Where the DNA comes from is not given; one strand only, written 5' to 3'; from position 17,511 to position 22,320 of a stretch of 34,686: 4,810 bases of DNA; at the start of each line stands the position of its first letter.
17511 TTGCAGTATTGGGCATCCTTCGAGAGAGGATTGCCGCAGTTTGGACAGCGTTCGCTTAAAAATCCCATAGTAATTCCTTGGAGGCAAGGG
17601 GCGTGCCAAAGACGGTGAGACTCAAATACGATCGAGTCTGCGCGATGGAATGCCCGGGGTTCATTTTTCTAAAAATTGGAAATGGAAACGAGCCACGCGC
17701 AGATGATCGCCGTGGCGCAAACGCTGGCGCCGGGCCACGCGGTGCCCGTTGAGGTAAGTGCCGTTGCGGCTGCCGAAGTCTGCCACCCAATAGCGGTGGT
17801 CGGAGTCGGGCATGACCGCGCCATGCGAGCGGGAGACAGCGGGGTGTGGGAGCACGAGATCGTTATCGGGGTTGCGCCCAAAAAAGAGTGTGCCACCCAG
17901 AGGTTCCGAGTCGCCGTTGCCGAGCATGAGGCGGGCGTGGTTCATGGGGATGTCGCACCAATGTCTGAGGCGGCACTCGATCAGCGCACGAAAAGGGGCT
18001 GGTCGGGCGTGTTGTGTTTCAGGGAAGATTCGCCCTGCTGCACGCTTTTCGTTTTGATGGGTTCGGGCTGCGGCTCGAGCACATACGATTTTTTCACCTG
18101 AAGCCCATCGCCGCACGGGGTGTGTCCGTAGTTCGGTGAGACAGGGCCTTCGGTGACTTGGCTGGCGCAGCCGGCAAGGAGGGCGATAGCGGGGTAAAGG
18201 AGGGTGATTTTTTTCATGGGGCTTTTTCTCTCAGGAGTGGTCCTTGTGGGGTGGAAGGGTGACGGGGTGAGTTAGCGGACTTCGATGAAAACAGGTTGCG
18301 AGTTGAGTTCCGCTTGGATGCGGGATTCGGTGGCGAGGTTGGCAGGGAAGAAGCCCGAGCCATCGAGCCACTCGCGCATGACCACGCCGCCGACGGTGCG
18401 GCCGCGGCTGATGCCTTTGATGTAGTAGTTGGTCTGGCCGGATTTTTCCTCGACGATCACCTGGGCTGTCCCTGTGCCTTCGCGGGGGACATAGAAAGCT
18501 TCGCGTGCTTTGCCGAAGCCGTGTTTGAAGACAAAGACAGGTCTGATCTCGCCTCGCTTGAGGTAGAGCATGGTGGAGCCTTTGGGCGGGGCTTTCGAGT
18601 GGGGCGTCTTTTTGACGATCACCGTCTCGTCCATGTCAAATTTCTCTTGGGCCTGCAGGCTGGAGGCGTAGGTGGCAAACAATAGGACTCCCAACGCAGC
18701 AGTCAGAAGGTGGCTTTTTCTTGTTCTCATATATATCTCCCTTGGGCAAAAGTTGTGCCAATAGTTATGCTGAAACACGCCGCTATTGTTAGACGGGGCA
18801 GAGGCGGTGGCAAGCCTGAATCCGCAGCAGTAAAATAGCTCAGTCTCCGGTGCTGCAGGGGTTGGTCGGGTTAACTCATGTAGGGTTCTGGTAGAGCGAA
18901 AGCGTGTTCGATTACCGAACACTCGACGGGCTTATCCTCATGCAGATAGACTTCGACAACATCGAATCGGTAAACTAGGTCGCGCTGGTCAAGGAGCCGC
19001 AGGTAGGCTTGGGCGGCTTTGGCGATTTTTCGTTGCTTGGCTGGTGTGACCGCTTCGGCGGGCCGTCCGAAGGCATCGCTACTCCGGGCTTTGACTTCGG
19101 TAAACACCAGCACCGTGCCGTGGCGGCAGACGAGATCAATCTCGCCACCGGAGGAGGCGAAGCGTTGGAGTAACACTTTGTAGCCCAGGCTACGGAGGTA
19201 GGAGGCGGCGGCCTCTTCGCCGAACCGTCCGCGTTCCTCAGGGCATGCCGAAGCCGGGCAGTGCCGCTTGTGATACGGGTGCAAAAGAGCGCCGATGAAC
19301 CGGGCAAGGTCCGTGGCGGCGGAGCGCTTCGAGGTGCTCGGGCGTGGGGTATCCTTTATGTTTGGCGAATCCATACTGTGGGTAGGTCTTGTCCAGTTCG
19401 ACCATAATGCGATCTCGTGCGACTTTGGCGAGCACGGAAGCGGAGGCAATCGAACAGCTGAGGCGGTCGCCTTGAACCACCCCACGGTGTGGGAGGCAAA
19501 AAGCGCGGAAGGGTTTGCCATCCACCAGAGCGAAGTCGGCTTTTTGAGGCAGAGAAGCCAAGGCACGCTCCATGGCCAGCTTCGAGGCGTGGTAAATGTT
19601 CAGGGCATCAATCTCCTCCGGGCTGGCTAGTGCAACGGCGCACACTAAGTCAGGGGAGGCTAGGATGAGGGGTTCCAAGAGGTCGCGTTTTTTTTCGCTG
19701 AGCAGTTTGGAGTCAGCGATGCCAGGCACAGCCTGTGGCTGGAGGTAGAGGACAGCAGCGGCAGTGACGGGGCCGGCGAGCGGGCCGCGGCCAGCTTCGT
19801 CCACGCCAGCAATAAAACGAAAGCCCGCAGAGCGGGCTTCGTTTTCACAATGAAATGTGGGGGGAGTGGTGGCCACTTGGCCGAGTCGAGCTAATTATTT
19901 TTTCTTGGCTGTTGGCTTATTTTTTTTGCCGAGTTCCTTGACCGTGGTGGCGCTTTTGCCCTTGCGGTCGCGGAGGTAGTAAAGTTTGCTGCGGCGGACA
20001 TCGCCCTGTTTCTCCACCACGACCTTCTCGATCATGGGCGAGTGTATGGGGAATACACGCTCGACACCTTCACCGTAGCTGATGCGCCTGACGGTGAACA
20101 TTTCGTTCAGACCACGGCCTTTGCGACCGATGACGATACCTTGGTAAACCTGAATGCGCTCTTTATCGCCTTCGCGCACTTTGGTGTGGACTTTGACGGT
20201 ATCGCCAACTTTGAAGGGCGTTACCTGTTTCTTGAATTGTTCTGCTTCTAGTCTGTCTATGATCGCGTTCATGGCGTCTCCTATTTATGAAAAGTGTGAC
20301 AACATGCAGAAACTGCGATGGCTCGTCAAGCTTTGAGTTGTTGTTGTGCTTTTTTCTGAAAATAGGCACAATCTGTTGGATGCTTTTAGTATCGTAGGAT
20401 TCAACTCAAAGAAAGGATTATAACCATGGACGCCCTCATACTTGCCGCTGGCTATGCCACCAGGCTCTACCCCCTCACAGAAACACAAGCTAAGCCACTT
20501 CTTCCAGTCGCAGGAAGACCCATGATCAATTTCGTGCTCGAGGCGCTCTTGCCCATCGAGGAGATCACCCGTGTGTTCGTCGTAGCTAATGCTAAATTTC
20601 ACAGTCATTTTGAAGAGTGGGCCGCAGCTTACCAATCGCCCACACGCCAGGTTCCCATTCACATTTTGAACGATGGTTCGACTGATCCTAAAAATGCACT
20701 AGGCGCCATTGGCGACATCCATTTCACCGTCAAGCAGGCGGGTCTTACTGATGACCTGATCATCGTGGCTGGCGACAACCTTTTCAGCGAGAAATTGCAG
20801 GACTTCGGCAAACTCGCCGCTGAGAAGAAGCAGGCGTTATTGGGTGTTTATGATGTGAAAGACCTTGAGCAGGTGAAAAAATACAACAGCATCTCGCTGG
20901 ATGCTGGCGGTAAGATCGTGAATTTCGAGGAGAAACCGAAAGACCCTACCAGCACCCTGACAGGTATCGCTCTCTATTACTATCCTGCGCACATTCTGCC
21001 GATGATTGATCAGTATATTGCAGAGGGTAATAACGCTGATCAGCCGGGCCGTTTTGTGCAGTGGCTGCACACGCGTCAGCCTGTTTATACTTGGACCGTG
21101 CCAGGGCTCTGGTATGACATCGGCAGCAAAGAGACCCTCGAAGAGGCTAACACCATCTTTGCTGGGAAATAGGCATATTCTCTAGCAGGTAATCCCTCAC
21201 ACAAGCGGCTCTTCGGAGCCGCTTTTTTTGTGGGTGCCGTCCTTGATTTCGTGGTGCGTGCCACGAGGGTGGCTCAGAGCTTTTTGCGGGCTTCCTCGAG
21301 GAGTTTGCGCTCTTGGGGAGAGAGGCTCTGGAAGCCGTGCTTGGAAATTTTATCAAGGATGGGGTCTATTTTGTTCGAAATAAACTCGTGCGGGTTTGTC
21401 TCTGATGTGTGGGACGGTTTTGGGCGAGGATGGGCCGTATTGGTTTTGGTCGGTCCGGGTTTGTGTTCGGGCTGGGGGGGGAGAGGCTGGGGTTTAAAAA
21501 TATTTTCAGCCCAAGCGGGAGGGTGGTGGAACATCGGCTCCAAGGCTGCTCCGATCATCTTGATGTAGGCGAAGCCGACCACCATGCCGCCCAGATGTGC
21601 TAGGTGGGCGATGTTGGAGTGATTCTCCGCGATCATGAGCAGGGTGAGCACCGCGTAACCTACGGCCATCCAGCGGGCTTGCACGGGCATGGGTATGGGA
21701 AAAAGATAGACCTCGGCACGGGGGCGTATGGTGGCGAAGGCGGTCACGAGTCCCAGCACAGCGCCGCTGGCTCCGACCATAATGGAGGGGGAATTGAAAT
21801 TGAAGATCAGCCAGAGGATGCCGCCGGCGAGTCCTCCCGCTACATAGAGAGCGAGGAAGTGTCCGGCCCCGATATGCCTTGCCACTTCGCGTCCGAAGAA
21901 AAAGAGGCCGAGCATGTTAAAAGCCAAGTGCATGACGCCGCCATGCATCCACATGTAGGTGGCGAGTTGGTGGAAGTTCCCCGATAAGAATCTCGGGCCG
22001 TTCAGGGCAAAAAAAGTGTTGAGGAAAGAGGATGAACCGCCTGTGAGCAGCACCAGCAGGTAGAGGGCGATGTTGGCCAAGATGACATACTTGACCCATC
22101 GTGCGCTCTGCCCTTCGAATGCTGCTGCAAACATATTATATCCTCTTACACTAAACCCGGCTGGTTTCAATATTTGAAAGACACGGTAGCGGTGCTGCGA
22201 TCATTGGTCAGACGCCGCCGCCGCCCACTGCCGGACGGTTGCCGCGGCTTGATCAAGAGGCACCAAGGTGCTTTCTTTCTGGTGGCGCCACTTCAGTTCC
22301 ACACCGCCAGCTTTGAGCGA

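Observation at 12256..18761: Seven-gene FHA / zinc-ribbon-SPFH / transglutaminase-like membrane operon without a kinase or phosphatase partner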

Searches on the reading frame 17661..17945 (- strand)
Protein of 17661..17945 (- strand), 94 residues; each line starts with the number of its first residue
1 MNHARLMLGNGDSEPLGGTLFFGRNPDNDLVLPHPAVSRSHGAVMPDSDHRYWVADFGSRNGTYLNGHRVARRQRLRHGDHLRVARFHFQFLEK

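Call 44: search_protein_families(library=padloc, proteins=[window:17661-17945:-], max_evalue=0.01)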
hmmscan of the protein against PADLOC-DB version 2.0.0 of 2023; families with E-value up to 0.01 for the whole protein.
window:17661-17945:- (94 aa): 0 families

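Call 45: search_protein_families(library=ncbifam, proteins=[window:17661-17945:-], max_evalue=0.01)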
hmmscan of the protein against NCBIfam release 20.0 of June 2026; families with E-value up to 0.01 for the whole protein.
window:17661-17945:- (94 aa): 6 families
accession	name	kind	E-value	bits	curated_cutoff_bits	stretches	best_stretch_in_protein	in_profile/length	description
NF049868.1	FhaB_Rv0019c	equivalog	1.4e-13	51.2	125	1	19-86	87-153/158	FHA domain-containing protein FhaB/FipA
NF041660.2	oxygluDhInhib_OdhI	equivalog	6.9e-11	42.1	200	1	22-92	60-128/130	oxoglutarate dehydrogenase inhibitor Odhl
TIGR03354.1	VI_FHA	hypoth_equivalog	7.2e-10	39.2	120.25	1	21-88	27-98/420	type VI secretion system-associated FHA domain protein TagH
NF052573.1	HisKinEspAMyxo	equivalog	1.1e-08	33.6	1400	1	21-85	49-112/755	serine histidine kinase EspA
NF033760.1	gliding_GltG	equivalog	1.2e-07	30.7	650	1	23-85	29-90/650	adventurous gliding motility protein GltG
NF052403.1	ESX1TransRegEspM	equivalog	0.0074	15.2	550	1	14-70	25-79/367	ESX-1 type VII secretion system transcriptional regulator EspM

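Call 52: search_solved_structures(query=window:17664-17945:-, max_evalue=0.001, show_alignments=2)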
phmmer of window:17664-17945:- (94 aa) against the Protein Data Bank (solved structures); distinct sequences matched with E-value up to 0.001: 18.
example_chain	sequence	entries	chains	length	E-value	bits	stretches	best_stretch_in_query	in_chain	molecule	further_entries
2fez_A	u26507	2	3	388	4.8e-08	36.8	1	14-91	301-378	Probable regulatory protein embR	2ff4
6i2q_B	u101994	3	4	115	1e-07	35.7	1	19-92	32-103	Glycogen accumulation regulator GarA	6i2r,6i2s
2kkl_A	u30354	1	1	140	1.4e-07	35.3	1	22-92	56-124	Uncharacterized protein Mb1858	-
8p5r_G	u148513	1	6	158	1.9e-07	34.8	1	19-92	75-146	Glycogen accumulation regulator GarA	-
2kfu_A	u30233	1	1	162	2e-07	34.8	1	22-92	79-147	Rv1827 pThr 22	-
6i2p_D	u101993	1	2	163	2e-07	34.8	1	22-92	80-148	Glycogen accumulation regulator GarA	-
7rj3_A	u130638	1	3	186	2.4e-07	34.5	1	22-92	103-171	Glycogen accumulation regulator GarA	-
2kb3_A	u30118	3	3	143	2.5e-07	34.5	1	20-92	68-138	Oxoglutarate dehydrogenase inhibitor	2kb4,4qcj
8p5x_G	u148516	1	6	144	2.5e-07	34.5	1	20-92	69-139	Oxoglutarate dehydrogenase inhibitor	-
6cah_A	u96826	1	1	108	1.8e-06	31.7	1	16-90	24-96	ABC transporter ATP-binding/permease protein Rv1747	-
2n84_A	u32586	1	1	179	2.6e-06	31.2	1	21-76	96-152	Uncharacterized protein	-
3gqs_A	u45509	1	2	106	5.3e-05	27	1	17-77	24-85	Adenylate cyclase-like protein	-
5a8i_A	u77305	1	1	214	6.8e-05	26.6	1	19-66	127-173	ARNA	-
8s05_C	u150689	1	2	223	7.5e-05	26.5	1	19-66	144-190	Conserved protein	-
2aff_A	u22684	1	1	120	7.7e-05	26.5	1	15-91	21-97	Antigen KI-67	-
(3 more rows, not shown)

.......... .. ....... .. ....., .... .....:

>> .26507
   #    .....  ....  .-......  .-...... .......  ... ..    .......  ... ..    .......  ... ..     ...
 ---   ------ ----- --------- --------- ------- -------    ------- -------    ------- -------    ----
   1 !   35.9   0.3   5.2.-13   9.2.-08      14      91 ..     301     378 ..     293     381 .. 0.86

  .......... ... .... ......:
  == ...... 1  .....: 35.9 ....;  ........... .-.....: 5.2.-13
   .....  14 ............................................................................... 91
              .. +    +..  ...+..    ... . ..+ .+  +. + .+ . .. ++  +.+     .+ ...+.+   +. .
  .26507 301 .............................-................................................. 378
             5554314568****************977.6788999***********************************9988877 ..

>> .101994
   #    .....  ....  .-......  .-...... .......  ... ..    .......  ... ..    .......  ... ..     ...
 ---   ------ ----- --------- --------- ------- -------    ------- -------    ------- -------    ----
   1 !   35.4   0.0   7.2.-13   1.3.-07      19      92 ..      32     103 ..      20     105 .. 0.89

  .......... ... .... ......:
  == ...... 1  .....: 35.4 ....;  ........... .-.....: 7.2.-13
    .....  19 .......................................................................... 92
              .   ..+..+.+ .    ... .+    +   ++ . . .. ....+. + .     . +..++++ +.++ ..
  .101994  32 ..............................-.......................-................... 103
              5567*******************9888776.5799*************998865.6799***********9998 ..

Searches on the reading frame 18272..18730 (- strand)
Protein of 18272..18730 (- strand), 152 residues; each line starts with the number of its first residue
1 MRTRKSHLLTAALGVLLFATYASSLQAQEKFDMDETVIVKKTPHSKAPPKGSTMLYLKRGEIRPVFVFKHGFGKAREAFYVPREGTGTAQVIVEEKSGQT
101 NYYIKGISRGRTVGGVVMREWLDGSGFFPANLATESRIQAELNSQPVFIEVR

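Call 4: search_protein_families(library=pfam, proteins=[window:18272-18730:-], max_evalue=0.1)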
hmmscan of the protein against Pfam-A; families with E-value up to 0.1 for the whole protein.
window:18272-18730:- (152 aa): 0 families

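Call 44: search_protein_families(library=padloc, proteins=[window:18272-18730:-], max_evalue=0.01)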
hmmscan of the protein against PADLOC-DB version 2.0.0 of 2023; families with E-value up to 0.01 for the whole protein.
window:18272-18730:- (152 aa): 0 families

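Call 45: search_protein_families(library=ncbifam, proteins=[window:18272-18730:-], max_evalue=0.01)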
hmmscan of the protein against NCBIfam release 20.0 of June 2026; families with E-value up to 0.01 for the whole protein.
window:18272-18730:- (152 aa): 0 families

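Call 46: list_cluster_members(proteins=[window:18272-18730:-, window:17981-18217:-, window:17661-17945:-, window:12899-13693:-, window:12256-12897:-, window:19895-20272:-])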
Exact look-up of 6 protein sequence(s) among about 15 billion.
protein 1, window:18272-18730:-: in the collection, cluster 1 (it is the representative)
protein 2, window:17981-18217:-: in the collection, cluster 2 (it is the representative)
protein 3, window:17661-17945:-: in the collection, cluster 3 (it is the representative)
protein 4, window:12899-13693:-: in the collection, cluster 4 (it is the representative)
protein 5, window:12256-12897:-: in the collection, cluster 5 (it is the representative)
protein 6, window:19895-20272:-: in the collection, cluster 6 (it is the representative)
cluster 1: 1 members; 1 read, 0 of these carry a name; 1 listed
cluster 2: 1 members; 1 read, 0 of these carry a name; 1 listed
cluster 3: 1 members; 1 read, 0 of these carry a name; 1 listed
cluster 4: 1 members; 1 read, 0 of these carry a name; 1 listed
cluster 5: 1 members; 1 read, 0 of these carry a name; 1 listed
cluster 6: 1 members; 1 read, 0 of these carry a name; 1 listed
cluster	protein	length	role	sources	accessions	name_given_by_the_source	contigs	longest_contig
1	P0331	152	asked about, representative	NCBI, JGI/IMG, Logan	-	-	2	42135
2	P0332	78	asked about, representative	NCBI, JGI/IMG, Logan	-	-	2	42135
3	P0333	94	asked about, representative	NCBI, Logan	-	-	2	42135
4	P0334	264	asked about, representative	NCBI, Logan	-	-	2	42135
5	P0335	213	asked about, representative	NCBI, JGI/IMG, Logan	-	-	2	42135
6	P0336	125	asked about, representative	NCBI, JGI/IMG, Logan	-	-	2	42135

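Call 68: search_solved_structures(query=A4, max_evalue=10)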
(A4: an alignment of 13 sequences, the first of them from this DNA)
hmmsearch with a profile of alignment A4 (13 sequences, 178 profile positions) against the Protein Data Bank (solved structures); distinct sequences matched with E-value up to 10: 3.
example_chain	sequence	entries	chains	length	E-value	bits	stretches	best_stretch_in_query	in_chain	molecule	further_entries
1yc6_A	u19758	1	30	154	0.18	14.9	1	18-93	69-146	Coat protein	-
1js9_A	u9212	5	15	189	0.28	14.3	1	18-93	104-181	Coat protein | Capsid protein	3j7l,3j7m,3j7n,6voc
7pe1_A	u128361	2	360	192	0.28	14.3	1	18-93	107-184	Coat protein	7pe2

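Call 69: search_protein_families(library=pfam, alignment_id=A4, max_evalue=1)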
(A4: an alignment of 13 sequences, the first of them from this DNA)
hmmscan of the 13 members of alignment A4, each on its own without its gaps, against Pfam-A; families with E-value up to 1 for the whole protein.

A. member 1, seq(152 aa): 0 families

B. families by the number of members that match (of 13 scanned): 5 families
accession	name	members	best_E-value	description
PF19544.4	DUF6068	1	0.0063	Family of unknown function (DUF6068)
PF20101.4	DUF6491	1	0.059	Family of unknown function (DUF6491)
PF13509.12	S1_2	1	0.16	S1 domain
PF08139.17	LPAM_1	1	0.2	Prokaryotic membrane lipoprotein lipid attachment site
PF11593.13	Med3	1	0.21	Mediator complex subunit 3 fungal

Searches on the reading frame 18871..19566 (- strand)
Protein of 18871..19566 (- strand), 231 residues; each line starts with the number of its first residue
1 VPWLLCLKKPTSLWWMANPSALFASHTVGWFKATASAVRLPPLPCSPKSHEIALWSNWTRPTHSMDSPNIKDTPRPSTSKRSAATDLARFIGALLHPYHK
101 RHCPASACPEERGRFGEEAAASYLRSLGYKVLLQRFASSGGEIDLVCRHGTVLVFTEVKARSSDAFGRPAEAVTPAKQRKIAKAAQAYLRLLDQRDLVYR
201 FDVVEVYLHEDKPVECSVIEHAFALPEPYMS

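Call 7: search_protein_families(library=pfam, proteins=[window:18871-19566:-], max_evalue=0.001)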
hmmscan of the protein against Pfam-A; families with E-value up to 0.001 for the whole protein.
window:18871-19566:- (231 aa): 2 families
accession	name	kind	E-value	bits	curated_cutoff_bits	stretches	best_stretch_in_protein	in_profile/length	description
PF02021.23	UPF0102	-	2.4e-27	95.6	23.6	1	116-206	1-80/80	Uncharacterised protein family UPF0102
PF08378.17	NERD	-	4.2e-05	24.5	22.1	1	112-171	1-67/111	Nuclease-related domain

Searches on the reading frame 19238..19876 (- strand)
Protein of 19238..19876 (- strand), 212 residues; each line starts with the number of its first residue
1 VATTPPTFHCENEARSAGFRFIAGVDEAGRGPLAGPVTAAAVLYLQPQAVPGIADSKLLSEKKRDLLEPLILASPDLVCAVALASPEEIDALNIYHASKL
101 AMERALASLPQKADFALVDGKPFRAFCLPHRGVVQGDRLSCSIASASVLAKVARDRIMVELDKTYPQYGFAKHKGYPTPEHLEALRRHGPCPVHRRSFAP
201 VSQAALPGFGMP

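Call 7: search_protein_families(library=pfam, proteins=[window:19238-19876:-], max_evalue=0.001)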
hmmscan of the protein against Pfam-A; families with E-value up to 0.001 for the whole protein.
window:19238-19876:- (212 aa): 1 family
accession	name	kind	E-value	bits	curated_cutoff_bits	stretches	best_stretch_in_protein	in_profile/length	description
PF01351.25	RNase_HII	-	5.2e-36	124.9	25.8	1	23-200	1-198/199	Ribonuclease HII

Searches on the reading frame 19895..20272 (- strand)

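Call 7: search_protein_families(library=pfam, proteins=[window:19895-20272:-], max_evalue=0.001)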
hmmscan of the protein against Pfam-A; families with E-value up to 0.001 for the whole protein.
window:19895-20272:- (125 aa): 1 family
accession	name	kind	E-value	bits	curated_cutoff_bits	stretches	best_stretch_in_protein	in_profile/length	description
PF01245.26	Ribosomal_L19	-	3.7e-46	156.1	22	1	4-109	2-107/111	Ribosomal protein L19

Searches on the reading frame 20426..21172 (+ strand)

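Call 7: search_protein_families(library=pfam, proteins=[window:20426-21172:+], max_evalue=0.001)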
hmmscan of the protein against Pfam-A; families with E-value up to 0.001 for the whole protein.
window:20426-21172:+ (248 aa): 2 families
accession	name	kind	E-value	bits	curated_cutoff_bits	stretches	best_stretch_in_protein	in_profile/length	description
PF00483.29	NTP_transferase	-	1.4e-34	120.2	21.2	1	3-243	2-240/245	Nucleotidyl transferase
PF12804.13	NTP_transf_3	-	2.6e-11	44.4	27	1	3-120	1-98/160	MobA-like NTP transferase domain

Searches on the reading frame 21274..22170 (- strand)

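Call 7: search_protein_families(library=pfam, proteins=[window:21274-22170:-], max_evalue=0.001)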
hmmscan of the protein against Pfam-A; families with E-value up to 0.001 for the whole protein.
window:21274-22170:- (298 aa): 2 families
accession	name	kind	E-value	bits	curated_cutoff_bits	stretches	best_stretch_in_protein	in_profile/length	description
PF01694.28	Rhomboid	-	1.4e-28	100.3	22.6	1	65-206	3-140/143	Rhomboid domain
PF20216.3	DUF6576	-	5.4e-08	33.3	27.3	1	267-293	17-43/47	Family of unknown function (DUF6576)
